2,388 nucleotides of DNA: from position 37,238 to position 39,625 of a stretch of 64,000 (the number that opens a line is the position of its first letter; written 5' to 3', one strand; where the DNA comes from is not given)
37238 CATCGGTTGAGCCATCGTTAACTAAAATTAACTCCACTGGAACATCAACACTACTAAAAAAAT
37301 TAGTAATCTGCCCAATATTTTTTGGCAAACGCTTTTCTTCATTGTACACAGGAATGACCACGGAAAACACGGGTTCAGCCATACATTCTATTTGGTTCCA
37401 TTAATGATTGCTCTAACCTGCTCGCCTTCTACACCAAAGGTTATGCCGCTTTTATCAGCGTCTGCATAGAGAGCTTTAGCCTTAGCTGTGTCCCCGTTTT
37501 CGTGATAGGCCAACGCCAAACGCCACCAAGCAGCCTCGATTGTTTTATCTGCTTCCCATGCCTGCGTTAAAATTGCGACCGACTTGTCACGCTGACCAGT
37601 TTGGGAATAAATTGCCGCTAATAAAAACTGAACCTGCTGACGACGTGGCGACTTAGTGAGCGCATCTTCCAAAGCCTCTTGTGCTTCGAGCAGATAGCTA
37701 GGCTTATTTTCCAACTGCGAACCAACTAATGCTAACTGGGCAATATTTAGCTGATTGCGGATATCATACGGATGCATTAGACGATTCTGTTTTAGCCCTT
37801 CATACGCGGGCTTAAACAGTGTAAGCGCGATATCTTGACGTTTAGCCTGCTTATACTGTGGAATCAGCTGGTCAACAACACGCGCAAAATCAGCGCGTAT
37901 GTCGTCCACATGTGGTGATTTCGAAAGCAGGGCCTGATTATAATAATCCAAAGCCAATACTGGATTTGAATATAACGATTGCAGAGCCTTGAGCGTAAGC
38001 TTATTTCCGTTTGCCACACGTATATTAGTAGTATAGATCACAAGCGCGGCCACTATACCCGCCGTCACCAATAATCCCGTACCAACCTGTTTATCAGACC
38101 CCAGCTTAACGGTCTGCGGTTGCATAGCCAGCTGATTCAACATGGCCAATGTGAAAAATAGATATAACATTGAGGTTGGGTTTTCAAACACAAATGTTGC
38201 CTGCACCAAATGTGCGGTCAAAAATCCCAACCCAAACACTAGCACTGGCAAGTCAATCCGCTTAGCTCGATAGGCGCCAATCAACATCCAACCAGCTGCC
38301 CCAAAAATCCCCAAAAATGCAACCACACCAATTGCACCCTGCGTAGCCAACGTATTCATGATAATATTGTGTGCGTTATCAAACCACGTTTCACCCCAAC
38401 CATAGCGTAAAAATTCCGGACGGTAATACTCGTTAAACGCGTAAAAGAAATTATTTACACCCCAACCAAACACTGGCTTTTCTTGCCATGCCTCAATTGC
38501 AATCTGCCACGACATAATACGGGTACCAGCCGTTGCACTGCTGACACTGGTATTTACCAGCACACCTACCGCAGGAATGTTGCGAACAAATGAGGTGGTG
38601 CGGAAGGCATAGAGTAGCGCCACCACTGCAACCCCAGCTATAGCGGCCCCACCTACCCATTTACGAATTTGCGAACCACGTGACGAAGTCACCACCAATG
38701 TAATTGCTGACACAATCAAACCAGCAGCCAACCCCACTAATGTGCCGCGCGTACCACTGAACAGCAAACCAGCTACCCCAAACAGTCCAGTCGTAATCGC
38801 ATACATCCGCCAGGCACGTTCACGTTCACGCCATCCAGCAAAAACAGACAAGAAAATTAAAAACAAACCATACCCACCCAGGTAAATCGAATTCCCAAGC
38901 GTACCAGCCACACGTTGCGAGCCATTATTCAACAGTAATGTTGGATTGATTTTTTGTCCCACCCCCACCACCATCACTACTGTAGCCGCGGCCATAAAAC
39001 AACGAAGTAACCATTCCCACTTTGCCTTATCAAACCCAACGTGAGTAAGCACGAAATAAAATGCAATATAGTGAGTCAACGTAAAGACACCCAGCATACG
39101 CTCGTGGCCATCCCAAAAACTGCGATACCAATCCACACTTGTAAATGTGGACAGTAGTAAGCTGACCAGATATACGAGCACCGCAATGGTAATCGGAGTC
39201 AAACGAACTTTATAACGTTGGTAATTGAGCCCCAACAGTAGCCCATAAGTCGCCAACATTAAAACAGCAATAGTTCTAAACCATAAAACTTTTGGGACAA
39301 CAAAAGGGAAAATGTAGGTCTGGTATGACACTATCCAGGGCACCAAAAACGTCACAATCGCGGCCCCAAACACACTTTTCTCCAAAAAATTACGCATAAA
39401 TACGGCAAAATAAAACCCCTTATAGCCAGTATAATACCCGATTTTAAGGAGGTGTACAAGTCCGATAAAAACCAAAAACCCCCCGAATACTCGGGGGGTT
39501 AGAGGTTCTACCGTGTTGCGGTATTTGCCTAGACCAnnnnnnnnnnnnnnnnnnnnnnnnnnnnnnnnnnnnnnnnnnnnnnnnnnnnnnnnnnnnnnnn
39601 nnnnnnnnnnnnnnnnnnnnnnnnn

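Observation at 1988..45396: About 43-kb unidirectional surface-glycan supercluster headed by an ECF sigma/anti-sigma pair and an S-layer-like gene: candidate S-layer O-glycosylation locus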

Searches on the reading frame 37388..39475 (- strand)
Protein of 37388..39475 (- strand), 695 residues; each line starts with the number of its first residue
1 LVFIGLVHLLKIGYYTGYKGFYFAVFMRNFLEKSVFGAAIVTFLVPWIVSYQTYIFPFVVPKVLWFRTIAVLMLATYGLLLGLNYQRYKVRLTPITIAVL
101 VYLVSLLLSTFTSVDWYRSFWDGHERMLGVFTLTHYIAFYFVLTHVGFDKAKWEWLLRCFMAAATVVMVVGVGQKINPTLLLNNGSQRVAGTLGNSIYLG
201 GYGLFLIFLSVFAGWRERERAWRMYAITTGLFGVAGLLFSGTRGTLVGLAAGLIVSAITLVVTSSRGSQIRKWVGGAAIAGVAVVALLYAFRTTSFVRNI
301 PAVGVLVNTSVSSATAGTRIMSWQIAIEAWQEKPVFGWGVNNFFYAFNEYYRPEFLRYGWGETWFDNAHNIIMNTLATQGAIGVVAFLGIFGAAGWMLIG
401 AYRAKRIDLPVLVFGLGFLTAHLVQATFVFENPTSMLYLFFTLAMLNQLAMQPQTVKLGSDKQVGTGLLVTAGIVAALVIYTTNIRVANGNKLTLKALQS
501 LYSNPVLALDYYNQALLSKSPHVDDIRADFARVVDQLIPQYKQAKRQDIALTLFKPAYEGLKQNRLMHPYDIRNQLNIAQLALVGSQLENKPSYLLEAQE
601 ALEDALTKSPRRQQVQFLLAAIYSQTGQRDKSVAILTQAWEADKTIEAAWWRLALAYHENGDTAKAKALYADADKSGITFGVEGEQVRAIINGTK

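Call 3: search_protein_families(library=pfam, proteins=[window:37388-39475:-], max_evalue=0.01)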
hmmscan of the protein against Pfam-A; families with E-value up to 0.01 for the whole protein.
window:37388-39475:- (695 aa): 6 families
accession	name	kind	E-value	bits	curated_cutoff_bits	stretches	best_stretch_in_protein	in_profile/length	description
PF04932.20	Wzy_C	-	1.1e-17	64.6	31.7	1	231-388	4-149/149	O-Antigen ligase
PF14559.12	TPR_19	-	3.2e-09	37.4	25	2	597-643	9-55/68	Tetratricopeptide repeat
PF13181.12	TPR_8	-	3.8e-05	23.9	25.7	0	649-673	3-27/34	Tetratricopeptide repeat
PF13174.12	TPR_6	-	0.00045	21.1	26.3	0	649-671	2-24/33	Tetratricopeptide repeat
PF13428.12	TPR_14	-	0.00066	20.6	23.5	0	648-674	2-28/44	Tetratricopeptide repeat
PF07719.23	TPR_2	-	0.0065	17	27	0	648-672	2-26/34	Tetratricopeptide repeat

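Call 34: search_solved_structures(query=window:37388-39475:-, max_evalue=1)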
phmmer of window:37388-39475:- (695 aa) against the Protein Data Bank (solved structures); distinct sequences matched with E-value up to 1: 31.
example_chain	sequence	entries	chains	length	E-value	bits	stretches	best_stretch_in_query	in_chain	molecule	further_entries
9qhb_A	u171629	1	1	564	3e-21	78.7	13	597-671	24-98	Engineered tetratricopeptide repeat protein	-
8bu0_A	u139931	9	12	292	2.3e-11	46.1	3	597-671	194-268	Consensus tetratricopeptide repeat protein | Crystal structure of an 8-repeat consensus TPR superhelix with Zinc. | Monomer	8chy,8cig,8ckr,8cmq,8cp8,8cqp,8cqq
9qhc_A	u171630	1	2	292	7.2e-11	44.4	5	597-671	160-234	Engineered tetratricopeptide repeat protein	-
2fo7_A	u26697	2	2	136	1.2e-05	27.2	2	597-671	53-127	SYNTHETIC CONSENSUS TPR PROTEIN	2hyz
8ch0_A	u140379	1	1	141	1.3e-05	27.1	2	597-671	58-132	Consensus tetratricopeptide repeat protein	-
6vfi_B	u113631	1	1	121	0.00095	20.9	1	580-672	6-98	O43_dn18B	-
6vfh_A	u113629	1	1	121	0.0012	20.6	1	580-672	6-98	T33_dn10A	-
6v8e_A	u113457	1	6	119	0.0012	20.6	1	580-672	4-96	Designed protein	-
3kd7_A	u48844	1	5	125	0.0016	20.1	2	599-671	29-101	CTPR390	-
6x65_N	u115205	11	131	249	0.0018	20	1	200-270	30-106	Outer membrane protein, OmpA family protein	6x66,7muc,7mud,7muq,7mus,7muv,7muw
1na0_A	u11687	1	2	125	0.0032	19.2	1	597-671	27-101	designed protein CTPR3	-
6vl6_A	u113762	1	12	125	0.0054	18.4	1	584-672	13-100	T33_dn2A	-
5hrz_A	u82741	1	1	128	0.0065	18.1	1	584-672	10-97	TPR domain protein 1na0C3_3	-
2pl2_A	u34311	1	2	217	0.0068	18.1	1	549-673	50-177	Hypothetical conserved protein TTC0263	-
6vfj_B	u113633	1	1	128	0.0072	18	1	579-672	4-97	I53_dn5B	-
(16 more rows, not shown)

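Call 52: find_homologous_proteins(query=window:37388-39397:-)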
Query window:37388-39397:- (669 aa): 507 proteins with E <= 0.001 among 8000 candidates; the best 120 are listed.
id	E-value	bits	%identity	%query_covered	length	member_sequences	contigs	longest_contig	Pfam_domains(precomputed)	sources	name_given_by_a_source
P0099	0.0e+0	1488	100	100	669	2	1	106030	PF14559.13,PF04932.21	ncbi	-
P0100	0.0e+0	1281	83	100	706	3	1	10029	PF14559.13,PF13181.13,PF04932.21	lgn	-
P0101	1.8e-290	983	65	100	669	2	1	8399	PF14559.13,PF04932.21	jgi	-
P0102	7.6e-200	684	48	98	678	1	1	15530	PF14559.13,PF13424.13,PF13432.13,PF13428.13,PF13181.13,PF04932.21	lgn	-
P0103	2.9e-199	682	48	99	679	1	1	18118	PF14559.13,PF13432.13,PF07719.24,PF04932.21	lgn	-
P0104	1.2e-197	677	48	99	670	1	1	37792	PF14559.13,PF13431.13,PF13428.13,PF04932.21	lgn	-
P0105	6.3e-196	671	49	96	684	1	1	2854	PF14559.13,PF13432.13,PF13181.13,PF04932.21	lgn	-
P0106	4.5e-194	665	47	99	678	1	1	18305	PF14559.13,PF13432.13,PF13181.13,PF04932.21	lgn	-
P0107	1.7e-192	660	67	65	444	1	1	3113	PF14559.13,PF13181.13,PF04932.21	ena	-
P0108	1.1e-189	650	47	100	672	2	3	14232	PF14559.13,PF04932.21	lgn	-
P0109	2.9e-188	646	47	99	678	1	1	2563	PF14559.13,PF13431.13,PF04932.21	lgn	-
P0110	2.9e-188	646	47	99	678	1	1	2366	PF14559.13,PF04932.21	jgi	jgi:O-antigen ligase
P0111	3.6e-187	642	46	99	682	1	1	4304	PF14559.13,PF13432.13,PF13428.13,PF04932.21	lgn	-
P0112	4.2e-187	642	45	99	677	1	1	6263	PF04932.21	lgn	-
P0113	6.9e-187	641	46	97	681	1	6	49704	PF14559.13,PF04932.21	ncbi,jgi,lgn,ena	-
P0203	5.3e-172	592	44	100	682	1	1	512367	PF14559.13,PF13431.13,PF12569.15,PF13181.13,PF07719.24,PF04932.21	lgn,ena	-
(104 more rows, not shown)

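Call 53: find_encoding_contigs(protein=P0203, flank=10000, max_places=1)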
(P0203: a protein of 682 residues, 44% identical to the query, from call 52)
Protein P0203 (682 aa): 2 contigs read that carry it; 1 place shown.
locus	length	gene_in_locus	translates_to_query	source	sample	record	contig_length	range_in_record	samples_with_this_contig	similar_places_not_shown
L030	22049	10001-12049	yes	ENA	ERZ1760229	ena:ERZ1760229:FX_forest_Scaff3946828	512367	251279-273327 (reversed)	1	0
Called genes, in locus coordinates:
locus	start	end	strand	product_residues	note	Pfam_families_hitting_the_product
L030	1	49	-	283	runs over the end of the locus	PF08878:HamA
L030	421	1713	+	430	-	PF00239:Resolvase, PF07508:Recombinase, PF13408:Zn_ribbon_recom (weak)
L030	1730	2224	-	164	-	PF14464:Prok-JAB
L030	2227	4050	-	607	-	PF26398:Cap2_linker, PF00899:ThiF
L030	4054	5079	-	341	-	PF18144:SMODS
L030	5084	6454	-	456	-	PF18145:SAVED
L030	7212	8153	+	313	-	PF00413:Peptidase_M10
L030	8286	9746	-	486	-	PF00005:ABC_tran, PF02463:SMC_N (faint), PF03193:RsgA_GTPase (faint), PF03215:Rad17 (faint), PF12775:AAA_7 (faint), PF13191:AAA_16 (faint), PF13401:AAA_22 (faint), PF00005:ABC_tran, +5 more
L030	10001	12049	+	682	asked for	PF07719:TPR_2 (faint), PF04932:Wzy_C, PF13431:TPR_17 (faint), PF12569:NatA_aux_su (weak), PF13181:TPR_8 (faint), PF14559:TPR_19 (weak)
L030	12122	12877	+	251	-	PF00483:NTP_transferase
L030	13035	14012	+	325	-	PF01073:3Beta_HSD, PF01370:Epimerase, PF02719:Polysacc_synt_2, PF04321:RmlD_sub_bind, PF05368:NmrA (weak), PF07993:NAD_binding_4, PF16363:GDP_Man_Dehyd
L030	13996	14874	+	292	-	PF01118:Semialdhyde_dh (faint), PF01408:GFO_IDH_MocA (weak), PF09290:AcetDehyd-dimer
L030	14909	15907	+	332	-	PF00682:HMGL-like, PF07836:DmpG_comm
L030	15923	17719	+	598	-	PF02776:TPP_enzyme_N, PF00205:TPP_enzyme_M, PF02775:TPP_enzyme_C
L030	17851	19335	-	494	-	PF14010:PEPcase_2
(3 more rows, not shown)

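Call 55: search_solved_structures(query=A5, max_evalue=10, show_alignments=0)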
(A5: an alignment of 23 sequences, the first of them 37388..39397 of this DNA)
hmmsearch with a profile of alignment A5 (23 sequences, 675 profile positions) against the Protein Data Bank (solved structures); distinct sequences matched with E-value up to 10: 171 (the best 60 are shown).
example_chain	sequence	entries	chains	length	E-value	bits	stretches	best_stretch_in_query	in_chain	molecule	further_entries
9qhb_A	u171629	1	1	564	1.3e-36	129.3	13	565-652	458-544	Engineered tetratricopeptide repeat protein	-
8bu0_A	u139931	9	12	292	6.8e-22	80.6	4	574-650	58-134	Consensus tetratricopeptide repeat protein | Crystal structure of an 8-repeat consensus TPR superhelix with Zinc. | Monomer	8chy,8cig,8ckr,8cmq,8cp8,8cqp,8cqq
9qhc_A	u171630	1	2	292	1.9e-17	65.9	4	573-650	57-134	Engineered tetratricopeptide repeat protein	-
1w3b_A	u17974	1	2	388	9.6e-13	50.4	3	571-669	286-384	UDP-N-ACETYLGLUCOSAMINE--PEPTIDE N-ACETYLGLUCOSAMINYLTRANSFERASE 110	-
6eou_A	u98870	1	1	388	9.8e-13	50.4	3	571-669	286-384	UDP-N-acetylglucosamine--peptide N-acetylglucosaminyltransferase 110 kDa subunit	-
7ntf_A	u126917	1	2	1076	2.6e-11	45.7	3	571-670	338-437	Isoform 1 of UDP-N-acetylglucosamine--peptide N-acetylglucosaminyltransferase 110 kDa subu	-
2fo7_A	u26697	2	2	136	5.2e-11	44.7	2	574-651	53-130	SYNTHETIC CONSENSUS TPR PROTEIN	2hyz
8ch0_A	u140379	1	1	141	5.2e-11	44.6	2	574-651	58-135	Consensus tetratricopeptide repeat protein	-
7yeh_B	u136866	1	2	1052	6.4e-11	44.4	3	571-670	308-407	UDP-N-acetylglucosamine--peptide N-acetylglucosaminyltransferase 110 kDa subunit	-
7yea_A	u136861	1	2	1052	7.1e-11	44.2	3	571-670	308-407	UDP-N-acetylglucosamine--peptide N-acetylglucosaminyltransferase 110 kDa subunit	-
1na0_A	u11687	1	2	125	6.7e-07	31.1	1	573-652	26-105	designed protein CTPR3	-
7y4i_A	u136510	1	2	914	8e-07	30.8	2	567-649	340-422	Probable UDP-N-acetylglucosamine--peptide N-acetylglucosaminyltransferase SPINDLY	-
8dtf_A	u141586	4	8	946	9e-07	30.6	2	567-649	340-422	Probable UDP-N-acetylglucosamine--peptide N-acetylglucosaminyltransferase SPINDLY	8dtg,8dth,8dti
9gzg_A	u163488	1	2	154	1.3e-06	30.1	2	575-652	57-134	Engineered CTPR protein with glutamic acids for conductivity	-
6v8e_A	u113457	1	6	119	2.6e-06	29.1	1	578-652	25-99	Designed protein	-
7tpg_B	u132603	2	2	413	4.5e-06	28.3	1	193-379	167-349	Putative cell surface polysaccharide polymerase/ligase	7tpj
9rmk_A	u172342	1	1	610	0.0002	22.9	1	127-417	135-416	Oligosaccharyltransferase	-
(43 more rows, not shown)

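Call 56: search_protein_families(library=ncbifam, proteins=[window:37388-39397:-], max_evalue=0.01)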
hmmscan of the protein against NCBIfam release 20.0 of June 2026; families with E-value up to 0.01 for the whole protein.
window:37388-39397:- (669 aa): 6 families
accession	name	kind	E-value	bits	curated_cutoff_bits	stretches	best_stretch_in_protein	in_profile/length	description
TIGR00947.1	2A73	equivalog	3e-14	52.9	366.4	1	42-367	40-360/425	IctB family putative bicarbonate transporter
NF033920.0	C39_PA2778_fam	equivalog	1.6e-06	27.7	150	1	570-647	173-250/255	PA2778 family cysteine peptidase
TIGR02917.1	PEP_TPR_lipo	equivalog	1.6e-06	26.3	312.2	1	568-647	514-593/899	XrtA/PEP-CTERM system TPR-repeat protein PrsT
NF040959.1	MamA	equivalog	7.5e-06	25.5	200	1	571-641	123-193/204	magnetosome protein MamA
TIGR02521.1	type_IV_pilW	equivalog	0.00016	21.3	154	0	571-606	49-84/234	type IV pilus biogenesis/stability protein PilW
NF002725.1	PRK02603.1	equivalog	0.00033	20.7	143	1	583-648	68-133/173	photosystem I assembly protein Ycf3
